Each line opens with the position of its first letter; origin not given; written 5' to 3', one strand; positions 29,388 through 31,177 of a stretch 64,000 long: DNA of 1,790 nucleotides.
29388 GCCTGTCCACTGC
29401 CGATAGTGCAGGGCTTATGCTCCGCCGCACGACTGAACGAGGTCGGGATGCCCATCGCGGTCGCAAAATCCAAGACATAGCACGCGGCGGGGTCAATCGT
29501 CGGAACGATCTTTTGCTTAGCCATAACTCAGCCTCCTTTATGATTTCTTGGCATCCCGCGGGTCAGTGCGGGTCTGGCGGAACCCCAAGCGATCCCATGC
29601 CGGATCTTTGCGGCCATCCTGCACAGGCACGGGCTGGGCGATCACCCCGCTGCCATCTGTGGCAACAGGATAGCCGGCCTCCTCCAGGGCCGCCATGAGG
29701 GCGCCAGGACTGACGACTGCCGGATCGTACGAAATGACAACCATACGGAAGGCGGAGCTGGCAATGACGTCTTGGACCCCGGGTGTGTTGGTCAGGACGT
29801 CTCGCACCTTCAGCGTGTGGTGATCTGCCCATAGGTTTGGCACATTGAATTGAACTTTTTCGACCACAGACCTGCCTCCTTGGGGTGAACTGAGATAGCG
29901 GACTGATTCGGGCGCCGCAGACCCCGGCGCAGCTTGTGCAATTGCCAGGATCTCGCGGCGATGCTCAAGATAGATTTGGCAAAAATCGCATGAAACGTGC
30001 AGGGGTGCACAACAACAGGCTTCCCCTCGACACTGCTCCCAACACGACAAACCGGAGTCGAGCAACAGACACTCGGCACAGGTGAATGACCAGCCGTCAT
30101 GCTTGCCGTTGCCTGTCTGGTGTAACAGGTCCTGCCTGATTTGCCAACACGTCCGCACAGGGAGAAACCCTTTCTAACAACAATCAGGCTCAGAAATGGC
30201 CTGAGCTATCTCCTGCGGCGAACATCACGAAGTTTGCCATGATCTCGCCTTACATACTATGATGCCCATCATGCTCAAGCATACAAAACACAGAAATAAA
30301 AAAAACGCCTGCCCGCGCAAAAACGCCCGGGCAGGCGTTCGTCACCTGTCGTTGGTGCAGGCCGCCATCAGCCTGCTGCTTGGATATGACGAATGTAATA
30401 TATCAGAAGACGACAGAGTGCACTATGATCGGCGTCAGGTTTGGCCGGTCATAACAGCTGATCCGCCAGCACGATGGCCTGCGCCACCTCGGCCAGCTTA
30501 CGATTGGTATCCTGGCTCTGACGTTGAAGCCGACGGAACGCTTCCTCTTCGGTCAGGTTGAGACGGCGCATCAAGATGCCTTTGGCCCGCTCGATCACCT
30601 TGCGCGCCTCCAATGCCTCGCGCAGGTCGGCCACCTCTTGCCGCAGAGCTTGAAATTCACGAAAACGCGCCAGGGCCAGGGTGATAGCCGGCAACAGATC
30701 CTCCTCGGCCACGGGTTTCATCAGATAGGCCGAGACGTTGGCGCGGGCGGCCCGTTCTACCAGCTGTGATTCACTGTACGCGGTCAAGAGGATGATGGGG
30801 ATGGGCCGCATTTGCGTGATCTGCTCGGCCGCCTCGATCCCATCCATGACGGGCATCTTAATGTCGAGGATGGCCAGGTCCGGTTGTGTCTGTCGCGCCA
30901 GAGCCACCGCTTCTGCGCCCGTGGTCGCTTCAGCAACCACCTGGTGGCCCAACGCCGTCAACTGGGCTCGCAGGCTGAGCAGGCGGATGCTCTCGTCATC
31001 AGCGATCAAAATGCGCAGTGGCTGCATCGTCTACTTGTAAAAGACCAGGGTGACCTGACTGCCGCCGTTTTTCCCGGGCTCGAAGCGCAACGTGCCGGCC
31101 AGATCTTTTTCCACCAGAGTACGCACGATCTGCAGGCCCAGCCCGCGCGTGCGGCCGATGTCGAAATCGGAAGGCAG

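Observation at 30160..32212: Candidate ANTAR antitermination switch controlling the CODH/ACS operon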

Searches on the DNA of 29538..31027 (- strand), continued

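Call 73: search_with_rna_model(model_id=R2, sources=[window, L001, L002, L003, L004, L005, L006, L007, L008, L009, L010, L011, L012, L013, L014, L015, L016, L017, L018, L019, L020, L021, L022, L023, L024, L025, L026, L027, L028, L029, L030, L031, L032, L033, L034, L035, L036, L037, L038, L039, L040, L041, L042, L043, L044, L045, L046, L047, L048, L049, L050, L051, L052, L053, L054, L055, L056, L057, L058, L059, L060, L061, L062, L063, L064, L065, L066, L067, L068, L069, L070, L071, L072, L073, L074, L075, L076, L077, L078, L079, L080], max_evalue=5, show_alignments=6)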
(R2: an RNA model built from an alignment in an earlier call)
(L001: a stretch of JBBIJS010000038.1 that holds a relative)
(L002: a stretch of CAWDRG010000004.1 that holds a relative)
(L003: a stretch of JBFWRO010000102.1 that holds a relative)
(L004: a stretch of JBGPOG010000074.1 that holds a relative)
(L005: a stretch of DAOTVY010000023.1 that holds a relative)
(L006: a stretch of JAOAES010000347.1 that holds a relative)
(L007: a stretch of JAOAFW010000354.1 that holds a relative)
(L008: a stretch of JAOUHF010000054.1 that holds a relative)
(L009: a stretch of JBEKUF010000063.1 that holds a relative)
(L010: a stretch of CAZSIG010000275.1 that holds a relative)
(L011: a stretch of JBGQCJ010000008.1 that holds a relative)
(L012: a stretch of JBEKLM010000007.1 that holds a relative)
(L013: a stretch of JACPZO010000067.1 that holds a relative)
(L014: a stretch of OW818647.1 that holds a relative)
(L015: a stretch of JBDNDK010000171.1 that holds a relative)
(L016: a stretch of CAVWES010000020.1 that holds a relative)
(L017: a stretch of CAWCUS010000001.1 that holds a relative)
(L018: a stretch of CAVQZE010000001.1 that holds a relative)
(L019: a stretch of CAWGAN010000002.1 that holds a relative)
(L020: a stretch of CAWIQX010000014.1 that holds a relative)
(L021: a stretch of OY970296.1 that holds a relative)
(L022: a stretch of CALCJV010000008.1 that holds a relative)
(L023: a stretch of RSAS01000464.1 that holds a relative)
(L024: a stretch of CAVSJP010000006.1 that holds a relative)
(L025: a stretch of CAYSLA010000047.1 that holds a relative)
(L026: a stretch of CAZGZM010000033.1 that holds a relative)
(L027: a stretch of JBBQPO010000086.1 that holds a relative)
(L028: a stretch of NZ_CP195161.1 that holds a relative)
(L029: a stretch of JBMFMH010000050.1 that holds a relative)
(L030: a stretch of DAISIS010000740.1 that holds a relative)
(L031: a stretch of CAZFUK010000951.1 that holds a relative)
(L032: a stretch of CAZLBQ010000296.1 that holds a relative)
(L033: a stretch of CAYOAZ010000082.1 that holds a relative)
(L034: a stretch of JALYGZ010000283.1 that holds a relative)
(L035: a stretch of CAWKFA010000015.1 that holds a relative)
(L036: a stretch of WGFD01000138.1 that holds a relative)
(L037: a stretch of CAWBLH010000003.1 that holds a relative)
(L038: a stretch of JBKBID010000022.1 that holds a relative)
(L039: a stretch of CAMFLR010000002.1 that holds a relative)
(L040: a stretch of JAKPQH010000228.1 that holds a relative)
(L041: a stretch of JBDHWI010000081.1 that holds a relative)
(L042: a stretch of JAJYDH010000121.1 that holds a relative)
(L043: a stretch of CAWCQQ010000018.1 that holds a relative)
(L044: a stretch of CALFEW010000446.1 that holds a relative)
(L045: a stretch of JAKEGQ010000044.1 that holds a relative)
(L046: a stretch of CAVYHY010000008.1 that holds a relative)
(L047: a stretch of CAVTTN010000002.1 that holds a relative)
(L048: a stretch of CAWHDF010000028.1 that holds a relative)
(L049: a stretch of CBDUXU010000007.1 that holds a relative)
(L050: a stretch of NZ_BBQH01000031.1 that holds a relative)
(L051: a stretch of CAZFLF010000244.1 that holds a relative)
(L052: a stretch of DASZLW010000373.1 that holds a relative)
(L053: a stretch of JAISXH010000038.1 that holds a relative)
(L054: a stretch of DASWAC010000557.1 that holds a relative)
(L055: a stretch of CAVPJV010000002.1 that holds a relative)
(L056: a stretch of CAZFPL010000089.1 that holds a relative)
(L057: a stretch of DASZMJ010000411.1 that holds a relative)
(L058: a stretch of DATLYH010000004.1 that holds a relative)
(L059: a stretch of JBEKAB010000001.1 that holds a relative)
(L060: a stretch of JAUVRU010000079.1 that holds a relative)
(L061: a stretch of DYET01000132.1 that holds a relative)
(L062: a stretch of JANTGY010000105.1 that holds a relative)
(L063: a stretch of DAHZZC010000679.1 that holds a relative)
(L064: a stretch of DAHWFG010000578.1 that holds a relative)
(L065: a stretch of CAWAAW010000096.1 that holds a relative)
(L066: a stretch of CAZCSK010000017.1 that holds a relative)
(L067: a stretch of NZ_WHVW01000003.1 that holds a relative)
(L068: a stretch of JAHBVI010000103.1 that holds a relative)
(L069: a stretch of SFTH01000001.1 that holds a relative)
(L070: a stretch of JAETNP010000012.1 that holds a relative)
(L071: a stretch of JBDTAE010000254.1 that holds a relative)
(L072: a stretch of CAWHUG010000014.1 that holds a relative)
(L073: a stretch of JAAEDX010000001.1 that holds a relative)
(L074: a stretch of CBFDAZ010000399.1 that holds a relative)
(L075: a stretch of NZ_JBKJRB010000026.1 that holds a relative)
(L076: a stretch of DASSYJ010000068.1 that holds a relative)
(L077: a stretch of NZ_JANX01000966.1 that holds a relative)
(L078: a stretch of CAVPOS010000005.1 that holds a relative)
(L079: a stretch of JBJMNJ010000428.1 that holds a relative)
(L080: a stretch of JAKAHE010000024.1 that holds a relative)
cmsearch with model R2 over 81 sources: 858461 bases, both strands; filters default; matches with E-value up to 5: 26.
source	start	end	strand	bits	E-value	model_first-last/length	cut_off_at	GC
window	30330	30377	-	63.1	2.5e-14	1-48/48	no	0.67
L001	9214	9263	-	46.7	6.7e-10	1-48/48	no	0.54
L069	6108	6134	-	13.7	0.53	1-48/48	no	0.67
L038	2279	2310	+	13.1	0.78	1-48/48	no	0.66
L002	11234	11279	+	13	0.8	1-48/48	no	0.74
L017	767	804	+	12.9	0.87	1-48/48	no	0.76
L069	1257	1291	-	12.9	0.88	1-48/48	no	0.8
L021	11905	11918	-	12.7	0.99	5-18/48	no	0.79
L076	6018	6041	-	12.6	1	1-48/48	no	0.62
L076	8335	8350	+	12.6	1.1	4-19/48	no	0.75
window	4841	4854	+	12.2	1.4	5-18/48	no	0.71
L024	7794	7822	+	12.1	1.4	1-48/48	no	0.72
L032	6733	6745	-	11.9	1.6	32-44/48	no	0.77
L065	9825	9838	-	11.7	1.8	5-18/48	no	0.79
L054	1511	1548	-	11.6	2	1-48/48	no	0.68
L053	6833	6866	+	10.8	3.1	1-48/48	no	0.74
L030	1939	1989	-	10.8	3.2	1-48/48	no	0.61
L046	10934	10966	-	10.8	3.3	1-48/48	no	0.64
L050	7637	7649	-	10.7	3.5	32-44/48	no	0.85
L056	9873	9885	-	10.6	3.6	32-44/48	no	0.85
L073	10759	10788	+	10.5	3.8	1-48/48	no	0.4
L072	7622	7633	+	10.4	4.1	6-17/48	no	0.58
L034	4408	4448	-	10.3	4.5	1-48/48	no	0.76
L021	4022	4062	-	10.1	4.8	1-48/48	no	0.73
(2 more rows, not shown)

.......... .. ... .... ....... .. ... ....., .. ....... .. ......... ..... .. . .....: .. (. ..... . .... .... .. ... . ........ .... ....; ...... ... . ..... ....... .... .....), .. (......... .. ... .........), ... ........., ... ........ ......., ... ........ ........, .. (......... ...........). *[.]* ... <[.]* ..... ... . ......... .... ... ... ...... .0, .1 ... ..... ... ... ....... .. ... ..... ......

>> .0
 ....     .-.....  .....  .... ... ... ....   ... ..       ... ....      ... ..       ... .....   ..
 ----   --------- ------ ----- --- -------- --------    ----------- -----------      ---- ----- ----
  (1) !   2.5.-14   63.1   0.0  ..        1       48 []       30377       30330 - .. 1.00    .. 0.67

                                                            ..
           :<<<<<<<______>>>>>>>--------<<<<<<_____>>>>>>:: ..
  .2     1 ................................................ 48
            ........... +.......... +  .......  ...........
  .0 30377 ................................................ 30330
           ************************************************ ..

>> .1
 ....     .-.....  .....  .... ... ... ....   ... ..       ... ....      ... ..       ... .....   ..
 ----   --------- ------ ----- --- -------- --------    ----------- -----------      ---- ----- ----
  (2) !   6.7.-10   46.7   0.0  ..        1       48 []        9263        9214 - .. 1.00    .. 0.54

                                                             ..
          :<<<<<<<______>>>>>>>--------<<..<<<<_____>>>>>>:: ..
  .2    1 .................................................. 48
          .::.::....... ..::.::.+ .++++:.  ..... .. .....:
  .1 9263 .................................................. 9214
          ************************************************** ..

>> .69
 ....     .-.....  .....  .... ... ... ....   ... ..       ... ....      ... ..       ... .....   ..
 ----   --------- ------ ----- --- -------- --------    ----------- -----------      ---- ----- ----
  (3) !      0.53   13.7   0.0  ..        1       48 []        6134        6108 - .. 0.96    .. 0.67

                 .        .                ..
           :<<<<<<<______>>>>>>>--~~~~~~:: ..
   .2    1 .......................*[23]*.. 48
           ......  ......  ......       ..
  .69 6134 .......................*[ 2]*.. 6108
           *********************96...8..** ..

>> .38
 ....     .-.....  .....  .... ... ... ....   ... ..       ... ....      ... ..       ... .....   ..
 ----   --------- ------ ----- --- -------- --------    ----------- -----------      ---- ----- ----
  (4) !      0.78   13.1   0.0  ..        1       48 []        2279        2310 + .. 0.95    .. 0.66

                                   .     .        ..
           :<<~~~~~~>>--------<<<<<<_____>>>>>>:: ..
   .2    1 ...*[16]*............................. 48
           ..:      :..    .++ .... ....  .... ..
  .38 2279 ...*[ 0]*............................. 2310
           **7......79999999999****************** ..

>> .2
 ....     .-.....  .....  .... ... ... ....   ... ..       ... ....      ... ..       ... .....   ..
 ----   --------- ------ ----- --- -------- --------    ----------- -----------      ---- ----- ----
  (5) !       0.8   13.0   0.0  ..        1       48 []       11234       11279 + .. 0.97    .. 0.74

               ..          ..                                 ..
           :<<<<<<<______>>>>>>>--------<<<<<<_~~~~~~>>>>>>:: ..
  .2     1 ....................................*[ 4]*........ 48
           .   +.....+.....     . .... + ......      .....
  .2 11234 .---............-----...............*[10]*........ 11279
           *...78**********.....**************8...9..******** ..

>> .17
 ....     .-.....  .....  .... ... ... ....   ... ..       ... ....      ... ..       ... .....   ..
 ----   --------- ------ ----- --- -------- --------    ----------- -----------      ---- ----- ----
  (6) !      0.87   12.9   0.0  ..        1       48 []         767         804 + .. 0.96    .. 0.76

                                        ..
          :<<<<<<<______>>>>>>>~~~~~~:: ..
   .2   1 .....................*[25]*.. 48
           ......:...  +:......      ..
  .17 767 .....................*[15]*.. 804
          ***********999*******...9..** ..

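Call 79: search_with_rna_model(model_id=R1, sources=[L181], max_evalue=1, show_alignments=2)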
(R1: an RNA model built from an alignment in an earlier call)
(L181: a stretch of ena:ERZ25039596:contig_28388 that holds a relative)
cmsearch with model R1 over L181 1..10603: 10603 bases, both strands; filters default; matches with E-value up to 1: 1.
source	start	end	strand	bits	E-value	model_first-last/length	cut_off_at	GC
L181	4813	4917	+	86.6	9.8e-31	1-104/104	no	0.6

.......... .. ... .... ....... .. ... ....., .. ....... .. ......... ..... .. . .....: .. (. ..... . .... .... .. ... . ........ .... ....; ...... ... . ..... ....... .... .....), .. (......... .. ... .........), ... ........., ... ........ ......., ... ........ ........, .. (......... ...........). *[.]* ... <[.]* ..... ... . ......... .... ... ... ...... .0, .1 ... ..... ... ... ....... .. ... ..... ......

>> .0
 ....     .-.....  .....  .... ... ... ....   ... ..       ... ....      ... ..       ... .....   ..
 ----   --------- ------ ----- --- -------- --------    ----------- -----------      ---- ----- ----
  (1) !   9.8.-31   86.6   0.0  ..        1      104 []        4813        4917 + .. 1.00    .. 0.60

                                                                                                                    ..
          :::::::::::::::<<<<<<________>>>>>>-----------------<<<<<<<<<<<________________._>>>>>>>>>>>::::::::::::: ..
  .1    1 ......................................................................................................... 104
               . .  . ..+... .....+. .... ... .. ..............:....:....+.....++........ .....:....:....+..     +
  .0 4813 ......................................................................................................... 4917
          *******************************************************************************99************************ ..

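Call 89: search_rna_families(source=L169, start=3840, end=4010, threshold=evalue, max_evalue=10)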
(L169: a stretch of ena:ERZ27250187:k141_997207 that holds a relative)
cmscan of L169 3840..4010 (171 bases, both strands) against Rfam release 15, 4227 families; matches with E-value up to 10: 8.
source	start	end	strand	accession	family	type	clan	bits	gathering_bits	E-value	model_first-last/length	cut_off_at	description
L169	3910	3988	+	RF02241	Xoo2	Gene; sRNA;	-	23.9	45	0.0063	1-78/78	no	Xanthomonadaceae sRNA Xoo2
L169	3910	3937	+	RF01151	snoU82P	Gene; snRNA; snoRNA; CD-box;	-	16.1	42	0.033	1-55/55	no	Small nucleolar RNA U82P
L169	3945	3983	-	RF03097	RAGATH-21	Gene; sRNA;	-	13.3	70.3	7.2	1-76/76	no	RAGATH-21 RNA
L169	3917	3981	+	RF02564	naRNA4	Gene; sRNA;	-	13.2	59.5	3.4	1-77/77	no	Nucleoid-associated noncoding RNA 4 (CssrE)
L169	3944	3990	+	RF03662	mir-2060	Gene; miRNA;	-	12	54.5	7.5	1-94/94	no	mir-2060 microRNA precursor family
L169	3918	3989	-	RF02628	Hrs1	Gene; sRNA;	-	11.8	56.4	6.2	1-74/74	no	Hfq-regulated sRNA 1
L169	3912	3958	+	RF01149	sR10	Gene; snRNA; snoRNA; CD-box;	-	7.9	45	8.8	1-54/54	no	Small nucleolar RNA sR10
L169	3943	3983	+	RF00083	GlmZ_SraJ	Gene; sRNA;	CL00011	7.6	60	9.1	181-209/214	no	GlmZ RNA activator of glmS mRNA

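Call 90: search_rna_families(source=L001, start=9130, end=9320, threshold=evalue, max_evalue=10)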
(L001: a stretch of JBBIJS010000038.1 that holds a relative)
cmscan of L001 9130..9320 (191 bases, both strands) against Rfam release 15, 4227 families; matches with E-value up to 10: 8.
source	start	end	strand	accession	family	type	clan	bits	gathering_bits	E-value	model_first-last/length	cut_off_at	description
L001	9180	9222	+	RF03613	MIR6234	Gene; miRNA;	-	17.1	90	0.18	1-146/146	no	MIR6234 microRNA precursor family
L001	9177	9225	-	RF04062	MIR949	Gene; miRNA;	-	16.7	100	0.9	1-106/106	no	MIR949 microRNA precursor family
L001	9222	9270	+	RF02754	ES205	Gene; sRNA;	-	16.7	86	1.3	1-72/72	no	ES205 sRNA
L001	9177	9225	+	RF00803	mir-425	Gene; miRNA;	-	15.6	60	0.66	1-85/85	no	mir-425 microRNA precursor family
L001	9181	9250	-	RF02564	naRNA4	Gene; sRNA;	-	15.1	59.5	1.4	1-77/77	no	Nucleoid-associated noncoding RNA 4 (CssrE)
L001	9173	9225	-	RF02968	DUF3800-IX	Gene; sRNA;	-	12.8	36.8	4.7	1-67/67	no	DUF3800-IX RNA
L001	9170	9245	-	RF04114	MIR4374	Gene; miRNA;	-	12.6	105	5.5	1-119/119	no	MIR4374 microRNA precursor family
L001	9232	9302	-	RF02308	TtnuCD34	Gene; snRNA; snoRNA; CD-box;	-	11.4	80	9.7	1-64/64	no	Tetrahymena snoRNA TtnuCD34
